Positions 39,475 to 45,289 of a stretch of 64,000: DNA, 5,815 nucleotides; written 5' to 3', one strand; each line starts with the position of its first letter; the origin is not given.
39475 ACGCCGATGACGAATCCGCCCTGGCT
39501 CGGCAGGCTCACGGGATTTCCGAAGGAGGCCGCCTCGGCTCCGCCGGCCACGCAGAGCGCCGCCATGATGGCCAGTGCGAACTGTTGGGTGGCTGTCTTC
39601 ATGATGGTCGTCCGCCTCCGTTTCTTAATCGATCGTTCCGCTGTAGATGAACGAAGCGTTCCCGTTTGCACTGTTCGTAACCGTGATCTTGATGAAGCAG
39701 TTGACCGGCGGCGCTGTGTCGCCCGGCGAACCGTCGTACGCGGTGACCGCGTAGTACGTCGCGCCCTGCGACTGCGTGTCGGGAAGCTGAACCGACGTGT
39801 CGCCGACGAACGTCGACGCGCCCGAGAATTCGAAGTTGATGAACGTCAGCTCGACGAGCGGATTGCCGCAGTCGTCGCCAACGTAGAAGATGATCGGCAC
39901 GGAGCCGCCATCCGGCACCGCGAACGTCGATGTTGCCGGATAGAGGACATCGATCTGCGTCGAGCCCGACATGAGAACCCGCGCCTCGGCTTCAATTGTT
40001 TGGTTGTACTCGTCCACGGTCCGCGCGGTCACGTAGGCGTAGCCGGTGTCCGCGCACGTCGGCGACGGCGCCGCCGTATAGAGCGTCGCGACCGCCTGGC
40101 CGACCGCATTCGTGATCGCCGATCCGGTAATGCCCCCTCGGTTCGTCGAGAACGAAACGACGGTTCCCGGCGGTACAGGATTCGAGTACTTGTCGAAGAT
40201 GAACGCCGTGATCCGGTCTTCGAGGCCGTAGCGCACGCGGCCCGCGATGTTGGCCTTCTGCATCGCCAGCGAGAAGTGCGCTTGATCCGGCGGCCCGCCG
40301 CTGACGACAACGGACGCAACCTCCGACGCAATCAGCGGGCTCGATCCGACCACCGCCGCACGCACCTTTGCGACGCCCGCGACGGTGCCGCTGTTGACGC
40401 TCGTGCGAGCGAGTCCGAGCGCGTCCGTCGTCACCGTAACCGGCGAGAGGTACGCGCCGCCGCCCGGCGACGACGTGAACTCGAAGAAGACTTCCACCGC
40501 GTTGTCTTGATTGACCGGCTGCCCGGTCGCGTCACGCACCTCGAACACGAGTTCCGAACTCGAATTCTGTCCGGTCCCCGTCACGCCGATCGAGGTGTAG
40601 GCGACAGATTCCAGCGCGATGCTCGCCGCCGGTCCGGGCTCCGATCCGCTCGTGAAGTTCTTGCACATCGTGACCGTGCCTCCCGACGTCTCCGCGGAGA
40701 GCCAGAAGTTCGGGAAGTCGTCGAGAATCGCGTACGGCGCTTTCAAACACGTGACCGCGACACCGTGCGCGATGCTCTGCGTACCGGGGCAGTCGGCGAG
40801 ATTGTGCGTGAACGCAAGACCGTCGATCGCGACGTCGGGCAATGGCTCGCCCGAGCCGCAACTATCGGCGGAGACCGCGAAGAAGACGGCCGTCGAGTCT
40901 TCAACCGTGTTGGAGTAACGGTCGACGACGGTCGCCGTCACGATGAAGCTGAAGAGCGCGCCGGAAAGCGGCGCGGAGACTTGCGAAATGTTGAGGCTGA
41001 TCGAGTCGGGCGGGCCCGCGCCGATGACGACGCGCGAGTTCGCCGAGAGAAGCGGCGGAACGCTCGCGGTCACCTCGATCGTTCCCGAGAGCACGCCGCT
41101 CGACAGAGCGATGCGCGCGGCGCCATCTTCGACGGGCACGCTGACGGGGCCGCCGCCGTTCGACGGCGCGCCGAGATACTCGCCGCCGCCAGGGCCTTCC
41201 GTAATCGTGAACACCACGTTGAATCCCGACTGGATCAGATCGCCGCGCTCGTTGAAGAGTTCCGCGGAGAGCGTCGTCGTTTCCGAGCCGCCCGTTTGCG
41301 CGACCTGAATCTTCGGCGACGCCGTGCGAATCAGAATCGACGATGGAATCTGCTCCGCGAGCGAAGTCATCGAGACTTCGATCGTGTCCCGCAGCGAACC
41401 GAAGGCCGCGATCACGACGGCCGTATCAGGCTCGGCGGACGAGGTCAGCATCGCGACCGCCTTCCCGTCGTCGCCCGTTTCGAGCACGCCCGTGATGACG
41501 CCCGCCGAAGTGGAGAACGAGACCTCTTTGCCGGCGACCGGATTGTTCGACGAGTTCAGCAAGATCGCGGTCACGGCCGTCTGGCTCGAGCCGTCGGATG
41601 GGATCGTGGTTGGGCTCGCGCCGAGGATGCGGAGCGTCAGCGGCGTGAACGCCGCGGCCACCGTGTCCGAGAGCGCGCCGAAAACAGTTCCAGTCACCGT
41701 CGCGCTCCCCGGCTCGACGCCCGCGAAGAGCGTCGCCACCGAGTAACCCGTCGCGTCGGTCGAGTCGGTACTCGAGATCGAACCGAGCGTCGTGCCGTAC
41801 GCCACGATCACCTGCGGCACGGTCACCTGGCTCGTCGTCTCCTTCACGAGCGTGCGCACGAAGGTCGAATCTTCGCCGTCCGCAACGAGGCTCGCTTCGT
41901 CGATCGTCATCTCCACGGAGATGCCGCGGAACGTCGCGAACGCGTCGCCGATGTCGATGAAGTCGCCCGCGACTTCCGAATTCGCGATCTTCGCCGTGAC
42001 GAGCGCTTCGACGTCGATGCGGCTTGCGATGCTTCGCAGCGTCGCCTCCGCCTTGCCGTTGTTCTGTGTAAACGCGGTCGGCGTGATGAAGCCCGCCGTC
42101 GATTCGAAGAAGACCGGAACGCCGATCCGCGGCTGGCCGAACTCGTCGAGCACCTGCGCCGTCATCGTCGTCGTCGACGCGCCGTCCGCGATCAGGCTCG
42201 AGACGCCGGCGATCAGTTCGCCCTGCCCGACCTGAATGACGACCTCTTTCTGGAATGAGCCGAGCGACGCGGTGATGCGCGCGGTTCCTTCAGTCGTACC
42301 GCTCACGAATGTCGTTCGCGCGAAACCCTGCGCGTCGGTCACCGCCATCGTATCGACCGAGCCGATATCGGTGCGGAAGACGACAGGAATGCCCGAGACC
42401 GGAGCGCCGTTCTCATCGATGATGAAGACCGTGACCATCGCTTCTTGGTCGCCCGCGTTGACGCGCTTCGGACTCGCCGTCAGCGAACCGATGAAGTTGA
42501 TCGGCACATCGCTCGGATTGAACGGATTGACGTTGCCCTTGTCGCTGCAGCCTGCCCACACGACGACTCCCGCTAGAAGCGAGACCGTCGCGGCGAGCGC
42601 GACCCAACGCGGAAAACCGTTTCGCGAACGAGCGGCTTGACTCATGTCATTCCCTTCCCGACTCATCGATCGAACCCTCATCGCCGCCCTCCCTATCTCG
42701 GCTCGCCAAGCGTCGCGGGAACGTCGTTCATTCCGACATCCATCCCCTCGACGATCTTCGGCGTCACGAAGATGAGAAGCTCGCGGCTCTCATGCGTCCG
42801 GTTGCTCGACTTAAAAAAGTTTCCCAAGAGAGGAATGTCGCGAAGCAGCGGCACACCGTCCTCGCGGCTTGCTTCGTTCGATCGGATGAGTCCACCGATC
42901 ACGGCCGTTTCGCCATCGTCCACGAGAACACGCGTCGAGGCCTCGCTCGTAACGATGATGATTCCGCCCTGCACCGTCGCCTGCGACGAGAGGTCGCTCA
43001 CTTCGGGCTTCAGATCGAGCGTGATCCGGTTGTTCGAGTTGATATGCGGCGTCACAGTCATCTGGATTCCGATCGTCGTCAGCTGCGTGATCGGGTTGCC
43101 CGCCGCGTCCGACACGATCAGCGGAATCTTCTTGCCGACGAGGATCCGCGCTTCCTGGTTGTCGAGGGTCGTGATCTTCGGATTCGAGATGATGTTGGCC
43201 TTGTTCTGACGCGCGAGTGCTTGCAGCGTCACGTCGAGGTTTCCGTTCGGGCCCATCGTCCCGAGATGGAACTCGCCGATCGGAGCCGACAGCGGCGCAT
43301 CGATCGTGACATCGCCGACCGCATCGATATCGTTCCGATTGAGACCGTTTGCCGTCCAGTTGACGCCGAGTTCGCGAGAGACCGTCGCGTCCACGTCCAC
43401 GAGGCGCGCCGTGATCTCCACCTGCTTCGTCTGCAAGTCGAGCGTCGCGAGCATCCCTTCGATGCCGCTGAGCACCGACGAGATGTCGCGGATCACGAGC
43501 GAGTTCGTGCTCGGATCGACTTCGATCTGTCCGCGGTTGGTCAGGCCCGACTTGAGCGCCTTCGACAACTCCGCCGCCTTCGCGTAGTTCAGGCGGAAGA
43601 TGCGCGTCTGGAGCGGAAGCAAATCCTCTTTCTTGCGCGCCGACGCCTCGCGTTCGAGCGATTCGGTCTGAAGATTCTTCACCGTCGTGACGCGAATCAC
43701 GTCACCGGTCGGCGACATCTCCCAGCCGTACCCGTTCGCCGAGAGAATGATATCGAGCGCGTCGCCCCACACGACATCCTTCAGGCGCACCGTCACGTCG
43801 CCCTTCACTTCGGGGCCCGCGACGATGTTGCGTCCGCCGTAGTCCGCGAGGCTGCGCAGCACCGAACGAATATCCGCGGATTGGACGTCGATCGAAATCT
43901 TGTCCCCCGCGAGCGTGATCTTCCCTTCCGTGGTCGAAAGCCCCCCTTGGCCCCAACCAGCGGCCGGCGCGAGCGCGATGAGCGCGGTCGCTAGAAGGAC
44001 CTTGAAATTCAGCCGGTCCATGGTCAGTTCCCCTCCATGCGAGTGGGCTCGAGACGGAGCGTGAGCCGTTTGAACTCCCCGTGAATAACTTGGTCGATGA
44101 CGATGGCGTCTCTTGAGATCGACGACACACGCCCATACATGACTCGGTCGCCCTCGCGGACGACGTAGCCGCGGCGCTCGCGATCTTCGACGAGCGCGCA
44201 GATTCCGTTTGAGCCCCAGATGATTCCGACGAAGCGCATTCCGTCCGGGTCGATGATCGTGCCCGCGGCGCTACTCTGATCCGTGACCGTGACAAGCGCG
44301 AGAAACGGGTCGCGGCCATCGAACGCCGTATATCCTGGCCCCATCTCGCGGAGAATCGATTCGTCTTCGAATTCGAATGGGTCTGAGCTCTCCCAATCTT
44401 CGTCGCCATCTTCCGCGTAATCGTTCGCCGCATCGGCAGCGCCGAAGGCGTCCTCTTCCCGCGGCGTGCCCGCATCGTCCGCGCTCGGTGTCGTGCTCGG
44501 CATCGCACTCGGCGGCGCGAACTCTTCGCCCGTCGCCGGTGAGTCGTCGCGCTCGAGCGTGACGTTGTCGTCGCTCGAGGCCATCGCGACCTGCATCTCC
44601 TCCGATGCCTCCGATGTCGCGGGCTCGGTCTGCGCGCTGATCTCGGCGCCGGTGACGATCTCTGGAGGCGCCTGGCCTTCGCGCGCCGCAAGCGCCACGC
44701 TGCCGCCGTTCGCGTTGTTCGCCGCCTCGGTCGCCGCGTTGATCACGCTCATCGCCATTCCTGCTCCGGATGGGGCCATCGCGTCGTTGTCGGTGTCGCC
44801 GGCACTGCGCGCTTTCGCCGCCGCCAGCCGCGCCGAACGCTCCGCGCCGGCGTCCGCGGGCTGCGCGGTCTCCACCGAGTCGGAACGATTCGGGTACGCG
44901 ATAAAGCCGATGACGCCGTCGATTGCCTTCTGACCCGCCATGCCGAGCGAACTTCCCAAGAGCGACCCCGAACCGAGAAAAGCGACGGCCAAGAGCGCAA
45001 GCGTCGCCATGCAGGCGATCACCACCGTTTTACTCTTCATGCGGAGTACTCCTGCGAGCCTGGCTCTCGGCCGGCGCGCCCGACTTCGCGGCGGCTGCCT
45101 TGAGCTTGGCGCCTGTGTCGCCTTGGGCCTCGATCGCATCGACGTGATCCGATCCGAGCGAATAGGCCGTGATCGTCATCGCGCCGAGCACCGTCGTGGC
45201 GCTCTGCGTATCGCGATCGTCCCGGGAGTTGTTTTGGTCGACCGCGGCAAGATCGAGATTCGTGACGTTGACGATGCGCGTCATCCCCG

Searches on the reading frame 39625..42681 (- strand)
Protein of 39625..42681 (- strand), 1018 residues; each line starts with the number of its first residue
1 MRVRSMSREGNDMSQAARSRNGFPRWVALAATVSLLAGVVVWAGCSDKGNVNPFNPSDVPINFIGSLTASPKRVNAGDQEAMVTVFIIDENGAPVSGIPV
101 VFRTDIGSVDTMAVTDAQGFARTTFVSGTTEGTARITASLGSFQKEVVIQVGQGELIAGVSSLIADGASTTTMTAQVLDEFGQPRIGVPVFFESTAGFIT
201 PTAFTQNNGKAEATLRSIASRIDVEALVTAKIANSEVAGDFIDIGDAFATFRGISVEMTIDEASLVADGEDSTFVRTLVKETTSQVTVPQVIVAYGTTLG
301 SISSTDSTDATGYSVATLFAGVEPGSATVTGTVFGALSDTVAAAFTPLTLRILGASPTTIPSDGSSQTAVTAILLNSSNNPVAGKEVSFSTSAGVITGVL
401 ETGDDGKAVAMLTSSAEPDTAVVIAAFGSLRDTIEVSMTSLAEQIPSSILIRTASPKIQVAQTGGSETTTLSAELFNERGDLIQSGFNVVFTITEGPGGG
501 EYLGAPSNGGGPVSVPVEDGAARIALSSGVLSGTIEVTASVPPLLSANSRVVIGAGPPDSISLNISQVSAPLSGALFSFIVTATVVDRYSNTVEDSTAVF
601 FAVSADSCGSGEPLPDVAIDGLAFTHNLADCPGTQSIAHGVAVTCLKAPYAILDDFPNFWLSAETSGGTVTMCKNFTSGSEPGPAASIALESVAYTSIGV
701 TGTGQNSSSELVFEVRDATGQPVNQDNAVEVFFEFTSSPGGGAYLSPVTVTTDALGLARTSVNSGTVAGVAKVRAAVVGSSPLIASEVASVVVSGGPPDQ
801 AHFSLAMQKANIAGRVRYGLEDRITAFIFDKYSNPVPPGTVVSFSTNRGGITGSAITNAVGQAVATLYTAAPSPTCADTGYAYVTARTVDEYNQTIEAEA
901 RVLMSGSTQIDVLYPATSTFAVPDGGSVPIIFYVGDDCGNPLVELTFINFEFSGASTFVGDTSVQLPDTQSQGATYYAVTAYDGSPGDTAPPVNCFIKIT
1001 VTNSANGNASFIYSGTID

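Call 4: search_protein_families(library=pfam, proteins=[window:39625-42681:-], max_evalue=0.1)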
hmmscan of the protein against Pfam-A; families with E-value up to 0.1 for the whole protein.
window:39625-42681:- (1018 aa): 5 families
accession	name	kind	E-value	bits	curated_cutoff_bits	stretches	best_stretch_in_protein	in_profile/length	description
PF09134.16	Invasin_D3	-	6.2e-49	165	33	6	355-437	9-94/98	Invasin, domain 3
PF02369.22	Big_1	-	2.8e-46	156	34.9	6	159-233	7-81/93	Bacterial Ig-like domain (group 1)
PF24107.1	DUF7382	-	0.0014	18.9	27.4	1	71-121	12-62/65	Domain of unknown function (DUF7382)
PF13620.12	CarboxypepD_reg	-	0.0024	18.6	32.3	1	83-153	2-71/82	Carboxypeptidase regulatory-like domain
PF17789.7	MG4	-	0.0031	18.1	24.7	0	83-137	18-72/95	Macroglobulin domain MG4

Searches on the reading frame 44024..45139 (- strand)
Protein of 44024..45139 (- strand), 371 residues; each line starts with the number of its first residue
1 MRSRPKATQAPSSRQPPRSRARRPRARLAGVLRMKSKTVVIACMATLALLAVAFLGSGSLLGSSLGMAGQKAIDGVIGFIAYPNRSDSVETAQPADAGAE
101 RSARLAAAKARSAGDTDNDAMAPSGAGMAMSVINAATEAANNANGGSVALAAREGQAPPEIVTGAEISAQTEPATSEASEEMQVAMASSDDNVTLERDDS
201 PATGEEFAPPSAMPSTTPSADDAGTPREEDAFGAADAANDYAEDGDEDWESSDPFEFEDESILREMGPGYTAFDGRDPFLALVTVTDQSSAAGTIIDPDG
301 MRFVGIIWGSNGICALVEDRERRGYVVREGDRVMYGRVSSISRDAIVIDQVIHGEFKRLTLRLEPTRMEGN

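Call 4: search_protein_families(library=pfam, proteins=[window:44024-45139:-], max_evalue=0.1)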
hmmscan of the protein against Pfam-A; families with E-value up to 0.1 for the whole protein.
window:44024-45139:- (371 aa): 1 family
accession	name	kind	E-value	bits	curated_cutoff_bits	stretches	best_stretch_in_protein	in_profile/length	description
PF04351.19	PilP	-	0.0015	18.9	25.6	1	299-354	75-132/146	Pilus assembly protein, PilP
